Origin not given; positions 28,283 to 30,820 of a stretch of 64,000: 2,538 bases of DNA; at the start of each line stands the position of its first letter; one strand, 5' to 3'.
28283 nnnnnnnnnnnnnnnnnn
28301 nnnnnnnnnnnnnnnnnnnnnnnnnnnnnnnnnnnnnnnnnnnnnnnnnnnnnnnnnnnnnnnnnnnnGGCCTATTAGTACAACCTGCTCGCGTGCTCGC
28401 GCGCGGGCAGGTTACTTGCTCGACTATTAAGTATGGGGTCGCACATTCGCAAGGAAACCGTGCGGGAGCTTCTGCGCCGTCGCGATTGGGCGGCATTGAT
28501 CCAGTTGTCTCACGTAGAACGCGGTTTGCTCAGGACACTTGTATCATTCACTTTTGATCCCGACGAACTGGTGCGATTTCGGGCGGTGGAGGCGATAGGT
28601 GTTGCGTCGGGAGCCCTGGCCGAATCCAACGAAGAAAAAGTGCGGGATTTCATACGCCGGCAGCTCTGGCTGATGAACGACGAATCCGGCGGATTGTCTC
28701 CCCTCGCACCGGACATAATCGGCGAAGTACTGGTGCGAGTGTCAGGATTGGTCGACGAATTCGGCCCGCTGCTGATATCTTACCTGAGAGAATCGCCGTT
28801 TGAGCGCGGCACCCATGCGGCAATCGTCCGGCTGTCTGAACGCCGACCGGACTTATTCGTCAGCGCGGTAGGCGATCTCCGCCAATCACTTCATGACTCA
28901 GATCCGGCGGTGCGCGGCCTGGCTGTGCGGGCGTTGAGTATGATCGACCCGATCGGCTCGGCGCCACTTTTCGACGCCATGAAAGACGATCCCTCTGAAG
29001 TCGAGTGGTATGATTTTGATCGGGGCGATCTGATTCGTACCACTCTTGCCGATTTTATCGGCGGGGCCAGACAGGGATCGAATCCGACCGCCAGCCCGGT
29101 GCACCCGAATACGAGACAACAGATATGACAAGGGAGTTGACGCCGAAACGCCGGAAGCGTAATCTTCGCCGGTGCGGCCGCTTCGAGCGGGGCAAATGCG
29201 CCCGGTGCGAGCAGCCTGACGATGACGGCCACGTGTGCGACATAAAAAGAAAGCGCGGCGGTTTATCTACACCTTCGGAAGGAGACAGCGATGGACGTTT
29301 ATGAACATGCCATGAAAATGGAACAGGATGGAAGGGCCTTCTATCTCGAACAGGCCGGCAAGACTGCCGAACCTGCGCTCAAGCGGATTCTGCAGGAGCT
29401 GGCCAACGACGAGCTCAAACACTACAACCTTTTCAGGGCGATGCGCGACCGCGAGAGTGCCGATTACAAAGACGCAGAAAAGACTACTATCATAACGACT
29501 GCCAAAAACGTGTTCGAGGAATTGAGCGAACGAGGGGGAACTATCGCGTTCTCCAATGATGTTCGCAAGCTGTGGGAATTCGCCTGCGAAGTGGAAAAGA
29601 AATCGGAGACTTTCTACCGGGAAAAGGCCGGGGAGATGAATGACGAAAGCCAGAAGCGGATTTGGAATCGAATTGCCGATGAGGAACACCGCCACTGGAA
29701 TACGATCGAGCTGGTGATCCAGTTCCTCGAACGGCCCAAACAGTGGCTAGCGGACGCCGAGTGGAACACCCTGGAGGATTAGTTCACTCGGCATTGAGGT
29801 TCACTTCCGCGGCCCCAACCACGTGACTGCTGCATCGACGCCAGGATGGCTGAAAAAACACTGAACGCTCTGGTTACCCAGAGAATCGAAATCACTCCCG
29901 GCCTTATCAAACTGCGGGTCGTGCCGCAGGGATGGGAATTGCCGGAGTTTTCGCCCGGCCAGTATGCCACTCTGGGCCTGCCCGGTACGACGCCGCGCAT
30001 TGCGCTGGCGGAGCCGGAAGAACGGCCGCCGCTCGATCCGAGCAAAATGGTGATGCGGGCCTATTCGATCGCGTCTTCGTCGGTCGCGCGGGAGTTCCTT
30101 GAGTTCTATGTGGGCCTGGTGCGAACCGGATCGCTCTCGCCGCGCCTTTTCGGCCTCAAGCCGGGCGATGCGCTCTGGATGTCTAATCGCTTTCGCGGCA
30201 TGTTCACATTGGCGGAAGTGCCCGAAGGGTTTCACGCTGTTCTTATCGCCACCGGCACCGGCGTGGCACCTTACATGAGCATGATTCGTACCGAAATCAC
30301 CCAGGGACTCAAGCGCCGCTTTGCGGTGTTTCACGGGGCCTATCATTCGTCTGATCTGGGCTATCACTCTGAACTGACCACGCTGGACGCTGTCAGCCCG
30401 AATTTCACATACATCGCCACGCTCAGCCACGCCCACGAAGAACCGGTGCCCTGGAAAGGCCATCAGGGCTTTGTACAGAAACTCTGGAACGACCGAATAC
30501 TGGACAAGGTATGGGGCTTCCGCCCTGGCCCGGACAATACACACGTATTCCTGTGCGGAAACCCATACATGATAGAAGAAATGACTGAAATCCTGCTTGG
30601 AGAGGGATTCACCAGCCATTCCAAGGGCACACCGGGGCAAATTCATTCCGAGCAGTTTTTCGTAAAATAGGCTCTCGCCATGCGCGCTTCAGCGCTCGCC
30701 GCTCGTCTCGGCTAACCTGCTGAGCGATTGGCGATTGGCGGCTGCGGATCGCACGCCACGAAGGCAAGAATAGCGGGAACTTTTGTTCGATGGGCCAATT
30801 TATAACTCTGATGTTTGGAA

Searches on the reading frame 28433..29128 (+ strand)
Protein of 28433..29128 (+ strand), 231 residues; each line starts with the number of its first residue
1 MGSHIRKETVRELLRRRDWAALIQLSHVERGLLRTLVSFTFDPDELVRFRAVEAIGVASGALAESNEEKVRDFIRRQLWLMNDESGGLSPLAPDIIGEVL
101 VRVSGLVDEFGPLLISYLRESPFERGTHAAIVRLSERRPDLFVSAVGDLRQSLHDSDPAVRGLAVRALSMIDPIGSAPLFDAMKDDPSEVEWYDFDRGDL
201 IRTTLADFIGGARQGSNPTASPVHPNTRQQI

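Call 91: search_protein_families(library=pfam, proteins=[window:28433-29128:+], max_evalue=0.001)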
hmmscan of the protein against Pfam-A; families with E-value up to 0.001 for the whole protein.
window:28433-29128:+ (231 aa): 4 families
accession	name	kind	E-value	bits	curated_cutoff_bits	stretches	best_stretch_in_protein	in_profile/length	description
PF13646.12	HEAT_2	-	3.6e-11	43.6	27.7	1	112-189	2-77/88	HEAT repeats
PF02985.28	HEAT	-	4.9e-06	26.7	23.5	0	149-171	5-27/31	HEAT repeat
PF13513.12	HEAT_EZ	-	5.1e-05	24.1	27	0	131-171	11-55/55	HEAT-like repeat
PF01602.26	Adaptin_N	-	0.00061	18.9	37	0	128-171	63-106/524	Adaptin N terminal region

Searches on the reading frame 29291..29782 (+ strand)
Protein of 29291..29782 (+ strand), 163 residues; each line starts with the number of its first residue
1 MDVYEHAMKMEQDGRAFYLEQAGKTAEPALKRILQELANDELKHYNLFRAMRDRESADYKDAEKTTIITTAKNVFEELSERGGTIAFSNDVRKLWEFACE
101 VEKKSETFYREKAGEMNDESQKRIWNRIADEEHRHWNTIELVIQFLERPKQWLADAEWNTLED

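Call 91: search_protein_families(library=pfam, proteins=[window:29291-29782:+], max_evalue=0.001)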
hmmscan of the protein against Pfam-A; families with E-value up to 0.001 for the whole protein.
window:29291-29782:+ (163 aa): 4 families
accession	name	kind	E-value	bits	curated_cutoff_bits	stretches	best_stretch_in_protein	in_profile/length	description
PF02915.23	Rubrerythrin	-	2e-10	41.6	22.8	1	5-138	4-132/137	Rubrerythrin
PF13668.12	Ferritin_2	-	4.9e-05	23.9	24.7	1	2-143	4-136/138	Ferritin-like domain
PF09537.16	DUF2383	-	0.00024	21.6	30.8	0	8-46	10-48/111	Domain of unknown function (DUF2383)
PF03405.20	FA_desaturase_2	-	0.00048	19.5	22.7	0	21-52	175-206/325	Fatty acid desaturase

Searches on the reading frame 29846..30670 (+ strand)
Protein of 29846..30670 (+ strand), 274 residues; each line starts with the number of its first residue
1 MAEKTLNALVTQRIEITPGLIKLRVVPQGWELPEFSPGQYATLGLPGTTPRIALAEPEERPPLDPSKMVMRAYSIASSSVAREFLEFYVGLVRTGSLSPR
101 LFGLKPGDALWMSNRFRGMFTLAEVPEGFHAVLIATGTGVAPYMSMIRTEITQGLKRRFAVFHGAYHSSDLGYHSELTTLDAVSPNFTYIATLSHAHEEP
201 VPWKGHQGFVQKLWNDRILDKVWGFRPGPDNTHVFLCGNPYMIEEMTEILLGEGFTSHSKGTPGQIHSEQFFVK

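Call 91: search_protein_families(library=pfam, proteins=[window:29846-30670:+], max_evalue=0.001)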
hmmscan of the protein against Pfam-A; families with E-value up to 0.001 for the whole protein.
window:29846-30670:+ (274 aa): 2 families
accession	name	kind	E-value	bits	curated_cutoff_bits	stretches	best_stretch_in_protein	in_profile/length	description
PF00175.26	NAD_binding_1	-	8.6e-17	62.2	22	1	133-245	1-106/109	Oxidoreductase NAD-binding domain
PF00970.30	FAD_binding_6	-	0.0004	21.1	21.1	1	66-111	44-89/99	Oxidoreductase FAD-binding domain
